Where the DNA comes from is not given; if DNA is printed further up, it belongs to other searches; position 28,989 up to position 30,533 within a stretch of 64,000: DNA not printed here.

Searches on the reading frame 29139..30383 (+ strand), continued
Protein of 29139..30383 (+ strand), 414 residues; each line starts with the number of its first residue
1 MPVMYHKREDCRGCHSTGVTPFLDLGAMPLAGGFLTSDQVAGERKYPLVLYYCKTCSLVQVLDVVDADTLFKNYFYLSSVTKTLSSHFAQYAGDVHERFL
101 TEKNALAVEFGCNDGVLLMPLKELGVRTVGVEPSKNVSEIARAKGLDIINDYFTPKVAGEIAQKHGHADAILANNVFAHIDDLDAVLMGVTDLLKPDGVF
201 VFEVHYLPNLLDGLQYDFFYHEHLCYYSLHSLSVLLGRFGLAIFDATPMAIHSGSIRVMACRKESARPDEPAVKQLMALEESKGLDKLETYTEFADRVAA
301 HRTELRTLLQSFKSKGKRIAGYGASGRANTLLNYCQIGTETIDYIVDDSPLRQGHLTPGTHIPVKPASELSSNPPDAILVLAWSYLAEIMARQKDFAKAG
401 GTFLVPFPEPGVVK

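Call 15: find_homologous_proteins(query=window:29139-30383:+, max_evalue=1e-20)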
Query window:29139-30383:+ (414 aa): 5132 proteins with E <= 1e-20 among 8000 candidates; the best 120 are listed.
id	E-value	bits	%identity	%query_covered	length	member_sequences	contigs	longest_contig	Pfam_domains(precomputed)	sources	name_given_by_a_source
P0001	2.9e-259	878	100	93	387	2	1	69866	PF13847.13,PF13489.13,PF08421.17,PF13649.13,PF08484.18,PF08241.19,PF08242.19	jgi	jgi:SAM-dependent methyltransferase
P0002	3.1e-191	654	70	99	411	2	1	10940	PF13489.13,PF08421.17,PF13649.13,PF08484.18,PF08241.19,PF08242.19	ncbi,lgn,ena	-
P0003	1.5e-140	487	53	98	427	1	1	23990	PF13847.13,PF13489.13,PF08421.17,PF13649.13,PF08484.18,PF08241.19,PF08242.19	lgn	-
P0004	1.1e-139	484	54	98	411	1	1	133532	PF13489.13,PF08421.17,PF08484.18,PF08241.19,PF08242.19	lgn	-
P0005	1.8e-139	484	52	100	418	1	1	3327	PF13847.13,PF13489.13,PF08421.17,PF13649.13,PF08484.18,PF08241.19,PF08242.19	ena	-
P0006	3.6e-139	483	53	98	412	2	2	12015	PF13489.13,PF08421.17,PF08484.18,PF08241.19,PF08242.19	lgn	-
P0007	4.1e-139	482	53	99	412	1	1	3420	PF13489.13,PF08421.17,PF08484.18,PF08241.19,PF08242.19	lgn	-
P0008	1.5e-138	480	52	99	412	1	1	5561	PF13489.13,PF08421.17,PF08484.18,PF08241.19,PF08242.19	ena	-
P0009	2.7e-138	480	53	99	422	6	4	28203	PF13489.13,PF08421.17,PF08484.18,PF08241.19,PF08242.19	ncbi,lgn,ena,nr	ncbi:MAG TPA: class I SAM-dependent methyltransferase [Thermoplasmata archaeon]|nr:class I SAM-depen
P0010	3.9e-138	479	52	98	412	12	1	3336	PF13489.13,PF08421.17,PF08484.18,PF08241.19,PF08242.19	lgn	-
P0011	4.9e-137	476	54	97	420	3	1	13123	PF13847.13,PF13489.13,PF08421.17,PF13649.13,PF08484.18,PF08241.19,PF08242.19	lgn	-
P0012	8.8e-136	471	51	99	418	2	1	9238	PF13847.13,PF13489.13,PF08421.17,PF13649.13,PF08484.18,PF08241.19,PF08242.19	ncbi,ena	-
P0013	2.0e-135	470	52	98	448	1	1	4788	PF13847.13,PF13489.13,PF08421.17,PF13649.13,PF08484.18,PF08241.19,PF08242.19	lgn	-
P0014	6.2e-135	469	52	98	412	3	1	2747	PF07021.19,PF13489.13,PF08421.17,PF08484.18,PF08241.19,PF08242.19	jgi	jgi:SAM-dependent methyltransferase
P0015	7.7e-135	468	50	99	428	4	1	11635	PF13489.13,PF08421.17,PF08484.18,PF08241.19,PF08242.19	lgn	-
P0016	1.1e-134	468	51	97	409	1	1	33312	PF13847.13,PF13489.13,PF08421.17,PF08484.18,PF08241.19,PF08242.19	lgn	-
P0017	2.0e-134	467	50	99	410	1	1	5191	PF13489.13,PF08421.17,PF08484.18,PF08241.19,PF08242.19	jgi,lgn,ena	-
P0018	3.2e-134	466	52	99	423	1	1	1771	PF13489.13,PF08421.17,PF13649.13,PF08484.18,PF08241.19,PF08242.19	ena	-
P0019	3.7e-134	466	52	98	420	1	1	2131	PF13489.13,PF08421.17,PF08484.18,PF08242.19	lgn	-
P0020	1.1e-133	465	51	99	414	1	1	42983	PF13489.13,PF08421.17,PF13649.13,PF08484.18,PF08241.19,PF08242.19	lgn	-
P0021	4.0e-133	463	51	98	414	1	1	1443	PF13847.13,PF13489.13,PF08421.17,PF13649.13,PF08484.18,PF08241.19,PF08242.19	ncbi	-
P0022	1.1e-132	461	52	99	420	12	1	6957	PF13489.13,PF08421.17,PF13649.13,PF08484.18,PF08241.19,PF08242.19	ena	-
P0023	2.3e-132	460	47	99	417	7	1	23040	PF13489.13,PF08421.17,PF13649.13,PF08484.18,PF08241.19,PF08242.19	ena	-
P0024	2.4e-132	460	52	98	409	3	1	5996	PF13847.13,PF13489.13,PF08421.17,PF13649.13,PF08484.18,PF08241.19,PF08242.19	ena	-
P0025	2.5e-132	460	50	99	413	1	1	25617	PF13489.13,PF08421.17,PF08484.18,PF08241.19,PF08242.19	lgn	-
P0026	3.3e-132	460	50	99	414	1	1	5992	PF13847.13,PF13489.13,PF08421.17,PF13649.13,PF08484.18,PF08241.19,PF08242.19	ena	-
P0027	5.1e-132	459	49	98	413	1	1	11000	PF13847.13,PF13489.13,PF08421.17,PF13649.13,PF08484.18,PF08241.19,PF08242.19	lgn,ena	-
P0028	5.3e-132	459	51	98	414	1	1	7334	PF13847.13,PF13489.13,PF08421.17,PF08484.18,PF08241.19,PF08242.19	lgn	-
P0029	6.9e-132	459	48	99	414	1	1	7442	PF13489.13,PF08421.17,PF08484.18,PF08241.19,PF08242.19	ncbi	-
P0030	1.1e-131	458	51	99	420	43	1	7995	PF13489.13,PF08421.17,PF13649.13,PF08484.18,PF08241.19,PF08242.19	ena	-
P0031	1.2e-131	458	52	97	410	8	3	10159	PF13847.13,PF13489.13,PF08421.17,PF13649.13,PF08484.18,PF08241.19,PF08242.19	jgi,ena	-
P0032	1.7e-131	457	51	97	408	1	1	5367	PF13847.13,PF13489.13,PF08421.17,PF08484.18,PF08241.19,PF08242.19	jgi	-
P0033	2.0e-131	457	50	98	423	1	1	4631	PF13847.13,PF13489.13,PF08421.17,PF08484.18,PF08241.19,PF08242.19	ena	-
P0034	2.8e-131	457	52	95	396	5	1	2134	PF13489.13,PF08421.17,PF13649.13,PF08484.18,PF08241.19,PF08242.19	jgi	-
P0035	3.5e-131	456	51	98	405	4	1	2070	PF13847.13,PF13489.13,PF08421.17,PF13649.13,PF08484.18,PF08241.19,PF08242.19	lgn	-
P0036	3.7e-131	456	50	99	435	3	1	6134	PF13847.13,PF13489.13,PF08421.17,PF13649.13,PF08484.18,PF08241.19,PF08242.19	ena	-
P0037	4.8e-131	456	51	98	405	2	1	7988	PF13489.13,PF08421.17,PF08484.18,PF08241.19,PF08242.19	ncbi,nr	ncbi:MAG: class I SAM-dependent methyltransferase [Candidatus Aenigmarchaeota archaeon]|nr:class I S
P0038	5.7e-131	456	52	98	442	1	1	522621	PF13489.13,PF08421.17,PF13649.13,PF08484.18,PF08241.19,PF08242.19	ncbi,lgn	-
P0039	9.6e-131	455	49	99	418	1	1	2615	PF13489.13,PF08421.17,PF08484.18,PF08241.19,PF08242.19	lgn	-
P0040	2.8e-130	453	48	98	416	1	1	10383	PF13489.13,PF08421.17,PF08484.18,PF08241.19,PF08242.19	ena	-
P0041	3.4e-130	453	52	98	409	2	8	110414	PF13847.13,PF13489.13,PF08421.17,PF13649.13,PF08484.18,PF08241.19,PF08242.19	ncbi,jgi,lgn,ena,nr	ncbi:MAG TPA: class I SAM-dependent methyltransferase [archaeon]|nr:class I SAM-dependent methyltran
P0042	4.4e-130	453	54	92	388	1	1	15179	PF13847.13,PF13489.13,PF08421.17,PF13649.13,PF08484.18,PF08241.19,PF08242.19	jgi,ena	-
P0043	5.1e-130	452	50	98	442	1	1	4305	PF13489.13,PF08421.17,PF13649.13,PF08484.18,PF08241.19,PF08242.19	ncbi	-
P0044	8.7e-130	452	49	99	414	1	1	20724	PF13489.13,PF08421.17,PF13649.13,PF08484.18,PF08241.19,PF08242.19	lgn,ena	-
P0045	9.0e-130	452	49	99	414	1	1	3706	PF13489.13,PF08421.17,PF08484.18,PF08241.19,PF08242.19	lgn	-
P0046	1.4e-129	451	49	99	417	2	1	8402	PF13489.13,PF08421.17,PF08484.18,PF08241.19,PF08242.19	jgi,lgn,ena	-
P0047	3.9e-129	450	49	98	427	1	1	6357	PF13847.13,PF13489.13,PF08421.17,PF13649.13,PF08484.18,PF08241.19,PF08242.19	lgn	-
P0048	4.2e-129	449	49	100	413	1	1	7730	PF13847.13,PF13489.13,PF08421.17,PF08484.18,PF08241.19,PF08242.19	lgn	-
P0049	4.3e-129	449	49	99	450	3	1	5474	PF13847.13,PF13489.13,PF08421.17,PF13649.13,PF08484.18,PF08241.19,PF08242.19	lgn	-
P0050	6.1e-129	449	51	98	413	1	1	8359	PF13489.13,PF08421.17,PF08484.18,PF08241.19,PF08242.19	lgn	-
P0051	6.2e-129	449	50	98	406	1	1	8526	PF13489.13,PF08421.17,PF08484.18,PF08241.19,PF08242.19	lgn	-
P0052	1.3e-128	448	52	98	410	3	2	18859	PF13847.13,PF13489.13,PF08421.17,PF08484.18,PF08241.19,PF08242.19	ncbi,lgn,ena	ncbi:MAG: class I SAM-dependent methyltransferase [archaeon]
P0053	1.7e-128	447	50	98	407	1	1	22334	PF13489.13,PF08421.17,PF13649.13,PF08484.18,PF08241.19,PF08242.19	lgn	-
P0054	1.8e-128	447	48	99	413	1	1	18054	PF13847.13,PF13489.13,PF08421.17,PF08484.18,PF08241.19,PF08242.19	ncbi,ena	-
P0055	2.1e-128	447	51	98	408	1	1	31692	PF13847.13,PF13489.13,PF08421.17,PF13649.13,PF08484.18,PF08241.19,PF08242.19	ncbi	-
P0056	3.8e-128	446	48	99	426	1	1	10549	PF13847.13,PF13489.13,PF08421.17,PF13649.13,PF08484.18,PF08241.19,PF08242.19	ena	-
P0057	3.9e-128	446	51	98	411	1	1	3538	PF13847.13,PF13489.13,PF08421.17,PF08484.18,PF08241.19,PF08242.19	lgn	-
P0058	5.1e-128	446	49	99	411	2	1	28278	PF13847.13,PF13489.13,PF08421.17,PF13649.13,PF08484.18,PF08241.19,PF08242.19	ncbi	-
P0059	6.3e-128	446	50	99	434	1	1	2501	PF13489.13,PF08421.17,PF13649.13,PF08484.18,PF08241.19,PF08242.19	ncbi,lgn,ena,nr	ncbi:MAG TPA: class I SAM-dependent methyltransferase [Thermoplasmata archaeon]|nr:class I SAM-depen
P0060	6.8e-128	445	49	99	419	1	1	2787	PF13847.13,PF13489.13,PF08421.17,PF13649.13,PF08484.18,PF08241.19,PF08242.19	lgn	-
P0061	7.6e-128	445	49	98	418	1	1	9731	PF13847.13,PF13489.13,PF08421.17,PF08484.18,PF08241.19,PF08242.19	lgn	-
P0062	7.6e-128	445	50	98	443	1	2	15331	PF13489.13,PF08421.17,PF13649.13,PF08484.18,PF08241.19,PF08242.19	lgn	-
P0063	8.8e-128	445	50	97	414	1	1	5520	PF13489.13,PF08421.17,PF08484.18,PF08241.19,PF08242.19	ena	-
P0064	1.2e-127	445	52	98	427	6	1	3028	PF13847.13,PF13489.13,PF08421.17,PF13649.13,PF08484.18,PF08241.19,PF08242.19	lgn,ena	-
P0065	1.8e-127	444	48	99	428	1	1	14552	PF13489.13,PF08421.17,PF13649.13,PF08484.18,PF08241.19,PF08242.19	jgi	jgi:SAM-dependent methyltransferase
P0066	1.8e-127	444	49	98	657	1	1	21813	PF13489.13,PF08421.17,PF04321.24,PF16363.12,PF02719.22,PF07993.19,PF08484.18,PF08241.19,PF08242.19,PF01370.28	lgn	-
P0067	2.4e-127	444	52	98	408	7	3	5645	PF13489.13,PF08421.17,PF08484.18,PF08241.19,PF08242.19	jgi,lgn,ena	-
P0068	3.4e-127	443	50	97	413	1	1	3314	PF13847.13,PF13489.13,PF08421.17,PF08484.18,PF08241.19,PF08242.19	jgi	-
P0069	4.2e-127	443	50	98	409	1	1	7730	PF13847.13,PF13489.13,PF08421.17,PF13649.13,PF08484.18,PF08241.19,PF08242.19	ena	-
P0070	4.9e-127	443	48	98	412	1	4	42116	PF13489.13,PF08421.17,PF08484.18,PF08241.19,PF08242.19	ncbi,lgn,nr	ncbi:MAG: class I SAM-dependent methyltransferase [Candidatus Aenigmarchaeota archaeon]|nr:class I S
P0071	9.1e-127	442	50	99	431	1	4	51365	PF13847.13,PF13489.13,PF08421.17,PF13649.13,PF08484.18,PF08241.19,PF08242.19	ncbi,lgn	-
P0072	1.3e-126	441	48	98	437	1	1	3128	PF13847.13,PF13489.13,PF08421.17,PF13649.13,PF08484.18,PF08241.19,PF08242.19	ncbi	ncbi:MAG: methyltransferase domain-containing protein [Candidatus Binatia bacterium]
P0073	1.3e-126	441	48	99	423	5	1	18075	PF13847.13,PF13489.13,PF08421.17,PF13649.13,PF08484.18,PF08241.19,PF08242.19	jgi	-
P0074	3.2e-126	440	48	99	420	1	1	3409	PF13489.13,PF08421.17,PF08484.18,PF08241.19,PF08242.19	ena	-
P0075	3.4e-126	440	50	97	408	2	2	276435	PF13847.13,PF13489.13,PF08421.17,PF08484.18,PF08241.19,PF08242.19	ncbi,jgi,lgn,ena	-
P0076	3.5e-126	440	50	97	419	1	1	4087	PF13847.13,PF13489.13,PF08421.17,PF08484.18,PF08241.19,PF08242.19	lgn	-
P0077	3.9e-126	440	50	100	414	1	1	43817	PF13489.13,PF08421.17,PF08484.18,PF08241.19,PF08242.19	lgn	-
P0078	5.8e-126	439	48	98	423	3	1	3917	PF13489.13,PF08421.17,PF08484.18,PF08241.19,PF08242.19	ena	-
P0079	6.0e-126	439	51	96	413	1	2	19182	PF13847.13,PF13489.13,PF08421.17,PF08484.18,PF08241.19,PF08242.19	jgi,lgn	-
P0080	7.8e-126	439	48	99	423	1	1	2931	PF13489.13,PF08421.17,PF13649.13,PF08484.18,PF08241.19,PF08242.19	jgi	jgi:methylation protein EvaC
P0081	1.0e-125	438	48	99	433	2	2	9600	PF13489.13,PF08421.17,PF13649.13,PF08484.18,PF08241.19,PF08242.19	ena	-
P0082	1.4e-125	438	50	99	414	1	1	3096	PF13489.13,PF08421.17,PF08484.18,PF08241.19,PF08242.19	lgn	-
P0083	1.8e-125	437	48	100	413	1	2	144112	PF13489.13,PF08421.17,PF08484.18,PF08241.19,PF08242.19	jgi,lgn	jgi:SAM-dependent methyltransferase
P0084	1.9e-125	437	50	97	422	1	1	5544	PF13847.13,PF13489.13,PF08421.17,PF13649.13,PF08484.18,PF08241.19,PF08242.19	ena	-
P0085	1.9e-125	437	49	99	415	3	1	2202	PF13847.13,PF13489.13,PF08421.17,PF13649.13,PF08484.18,PF08241.19,PF08242.19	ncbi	-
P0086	2.7e-125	437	48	99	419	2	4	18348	PF13489.13,PF08421.17,PF08484.18,PF08241.19,PF08242.19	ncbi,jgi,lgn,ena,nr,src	ncbi:MAG TPA: class I SAM-dependent methyltransferase [Candidatus Nanoarchaeia archaeon]|nr:class I 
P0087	3.3e-125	437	49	98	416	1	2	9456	PF13489.13,PF08421.17,PF08484.18,PF08241.19,PF08242.19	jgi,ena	-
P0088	3.4e-125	437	49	99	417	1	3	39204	PF13847.13,PF13489.13,PF08421.17,PF13649.13,PF08484.18,PF08241.19,PF08242.19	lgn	-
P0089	3.5e-125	436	49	99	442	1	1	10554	PF13489.13,PF08421.17,PF08484.18,PF08242.19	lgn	-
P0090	4.4e-125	436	49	99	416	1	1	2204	PF13489.13,PF08421.17,PF08484.18,PF08241.19,PF08242.19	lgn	-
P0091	4.8e-125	436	49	99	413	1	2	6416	PF13489.13,PF08421.17,PF08484.18,PF08242.19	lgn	-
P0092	5.3e-125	436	48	98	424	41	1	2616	PF13489.13,PF08421.17,PF08484.18,PF08241.19,PF08242.19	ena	-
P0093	5.8e-125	436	48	99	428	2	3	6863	PF13489.13,PF08421.17,PF08484.18,PF08241.19,PF08242.19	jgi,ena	-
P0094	5.8e-125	436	48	99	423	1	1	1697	PF13489.13,PF08421.17,PF13649.13,PF08484.18,PF08241.19,PF08242.19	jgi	jgi:methylation protein EvaC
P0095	6.5e-125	436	48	98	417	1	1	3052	PF13847.13,PF13489.13,PF08421.17,PF13649.13,PF08484.18,PF08241.19,PF08242.19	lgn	-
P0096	8.6e-125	435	48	99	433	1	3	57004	PF13847.13,PF13489.13,PF08421.17,PF13649.13,PF08484.18,PF08241.19,PF08242.19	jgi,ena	jgi:SAM-dependent methyltransferase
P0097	9.0e-125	435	49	93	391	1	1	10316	PF13489.13,PF08421.17,PF08484.18,PF08241.19,PF08242.19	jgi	-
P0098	1.0e-124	435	47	99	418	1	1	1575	PF13489.13,PF08421.17,PF08484.18,PF08241.19,PF08242.19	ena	-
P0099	1.1e-124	435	48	98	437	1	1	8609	PF13489.13,PF08421.17,PF08484.18,PF08242.19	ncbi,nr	ncbi:MAG TPA: class I SAM-dependent methyltransferase, partial [Longimicrobium sp.]|nr:class I SAM-d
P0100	1.4e-124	435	49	98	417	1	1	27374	PF13847.13,PF13489.13,PF08421.17,PF13649.13,PF08484.18,PF08241.19,PF08242.19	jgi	jgi:SAM-dependent methyltransferase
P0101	2.0e-124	434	49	99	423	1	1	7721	PF13847.13,PF13489.13,PF08421.17,PF13649.13,PF08484.18,PF08241.19,PF08242.19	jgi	jgi:SAM-dependent methyltransferase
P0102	2.8e-124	434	49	98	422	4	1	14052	PF13489.13,PF08421.17,PF13649.13,PF08484.18,PF08241.19,PF08242.19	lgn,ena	-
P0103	3.2e-124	433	48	98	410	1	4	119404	PF13847.13,PF13489.13,PF08421.17,PF13649.13,PF08484.18,PF08241.19,PF08242.19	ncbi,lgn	-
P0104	3.6e-124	433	48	99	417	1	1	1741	PF13847.13,PF13489.13,PF08421.17,PF13649.13,PF08484.18,PF08241.19,PF08242.19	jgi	jgi:SAM-dependent methyltransferase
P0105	5.3e-124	433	48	100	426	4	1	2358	PF13489.13,PF08421.17,PF08484.18,PF08241.19,PF08242.19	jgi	jgi:SAM-dependent methyltransferase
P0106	6.3e-124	432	48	98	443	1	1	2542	PF13489.13,PF08421.17,PF13649.13,PF08484.18,PF08241.19,PF08242.19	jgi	jgi:methylation protein EvaC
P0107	6.9e-124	432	49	97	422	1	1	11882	PF13489.13,PF08421.17,PF13649.13,PF08484.18,PF08241.19,PF08242.19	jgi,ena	-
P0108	9.3e-124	432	47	98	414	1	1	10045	PF13847.13,PF13489.13,PF08421.17,PF13649.13,PF08484.18,PF08241.19,PF08242.19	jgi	-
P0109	9.5e-124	432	49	99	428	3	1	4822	PF13489.13,PF08421.17,PF08484.18,PF08241.19,PF08242.19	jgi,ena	-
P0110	9.8e-124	432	50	93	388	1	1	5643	PF13489.13,PF08421.17,PF13649.13,PF08484.18,PF08241.19,PF08242.19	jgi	jgi:SAM-dependent methyltransferase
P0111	1.1e-123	432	49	99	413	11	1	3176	PF13489.13,PF08421.17,PF08484.18,PF08241.19,PF08242.19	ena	-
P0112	1.4e-123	431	47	98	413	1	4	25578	PF13489.13,PF08421.17,PF13649.13,PF08484.18,PF08241.19,PF08242.19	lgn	-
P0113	2.6e-123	430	47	99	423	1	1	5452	PF13847.13,PF13489.13,PF08421.17,PF13649.13,PF08484.18,PF08241.19,PF08242.19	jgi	-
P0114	3.3e-123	430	47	99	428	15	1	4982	PF13489.13,PF08421.17,PF08484.18,PF08241.19,PF08242.19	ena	-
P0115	3.6e-123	430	50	98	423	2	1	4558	PF13847.13,PF13489.13,PF08421.17,PF13649.13,PF08484.18,PF08241.19,PF08242.19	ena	-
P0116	3.6e-123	430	49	99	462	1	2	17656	PF13489.13,PF08421.17,PF13649.13,PF08484.18,PF08241.19,PF08242.19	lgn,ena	-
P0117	4.0e-123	430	48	98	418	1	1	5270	PF13847.13,PF13489.13,PF08421.17,PF13649.13,PF08484.18,PF08241.19,PF08242.19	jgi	jgi:SAM-dependent methyltransferase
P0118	4.7e-123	429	47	99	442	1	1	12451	PF13489.13,PF08421.17,PF08484.18,PF08241.19,PF08242.19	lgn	-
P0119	5.1e-123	429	47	99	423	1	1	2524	PF13847.13,PF13489.13,PF08421.17,PF13649.13,PF08484.18,PF08241.19,PF08242.19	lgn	-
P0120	5.7e-123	429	48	97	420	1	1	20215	PF13847.13,PF13489.13,PF08421.17,PF13649.13,PF08484.18,PF08241.19,PF08242.19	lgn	-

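Call 20: find_encoding_contigs(protein=P0002, flank=10000, max_places=4)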
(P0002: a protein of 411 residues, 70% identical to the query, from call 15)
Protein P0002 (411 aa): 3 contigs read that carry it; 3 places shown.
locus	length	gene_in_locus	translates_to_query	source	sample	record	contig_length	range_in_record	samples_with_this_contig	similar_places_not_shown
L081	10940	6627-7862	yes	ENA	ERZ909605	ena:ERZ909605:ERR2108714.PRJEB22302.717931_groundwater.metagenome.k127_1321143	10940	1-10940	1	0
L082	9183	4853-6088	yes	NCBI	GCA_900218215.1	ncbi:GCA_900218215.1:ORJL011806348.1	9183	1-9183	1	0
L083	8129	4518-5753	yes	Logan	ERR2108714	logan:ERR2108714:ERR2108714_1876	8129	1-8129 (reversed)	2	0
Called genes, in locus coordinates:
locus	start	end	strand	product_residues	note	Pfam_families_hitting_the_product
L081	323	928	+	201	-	-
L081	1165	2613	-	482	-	PF01637:ATPase_2, PF13191:AAA_16, PF13173:AAA_14, PF13401:AAA_22, PF03008:DUF234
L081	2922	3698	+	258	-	PF00535:Glycos_transf_2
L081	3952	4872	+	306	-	PF00535:Glycos_transf_2, PF13641:Glyco_tranf_2_3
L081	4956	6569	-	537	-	PF13231:PMT_2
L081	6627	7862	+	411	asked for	PF08421:Methyltransf_13, PF13489:Methyltransf_23, PF08241:Methyltransf_11, PF08242:Methyltransf_12, PF13649:Methyltransf_25, PF08484:Methyltransf_14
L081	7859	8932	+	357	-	PF13439:Glyco_transf_4, PF00534:Glycos_transf_1, PF13692:Glyco_trans_1_4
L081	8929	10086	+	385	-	PF13579:Glyco_trans_4_4 (weak), PF13439:Glyco_transf_4, PF20706:GT4-conflict, PF00534:Glycos_transf_1, PF13692:Glyco_trans_1_4, PF13524:Glyco_trans_1_2 (weak)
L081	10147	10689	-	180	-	PF01266:DAO (faint)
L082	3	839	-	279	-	?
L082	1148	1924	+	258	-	PF00535:Glycos_transf_2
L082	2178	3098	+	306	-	PF00535:Glycos_transf_2, PF13641:Glyco_tranf_2_3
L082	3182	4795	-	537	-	PF13231:PMT_2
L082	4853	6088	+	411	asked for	PF08421:Methyltransf_13, PF13489:Methyltransf_23, PF08241:Methyltransf_11, PF08242:Methyltransf_12, PF13649:Methyltransf_25, PF08484:Methyltransf_14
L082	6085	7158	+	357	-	PF13439:Glyco_transf_4, PF00534:Glycos_transf_1, PF13692:Glyco_trans_1_4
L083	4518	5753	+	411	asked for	PF08421:Methyltransf_13, PF13489:Methyltransf_23, PF08241:Methyltransf_11, PF08242:Methyltransf_12, PF13649:Methyltransf_25, PF08484:Methyltransf_14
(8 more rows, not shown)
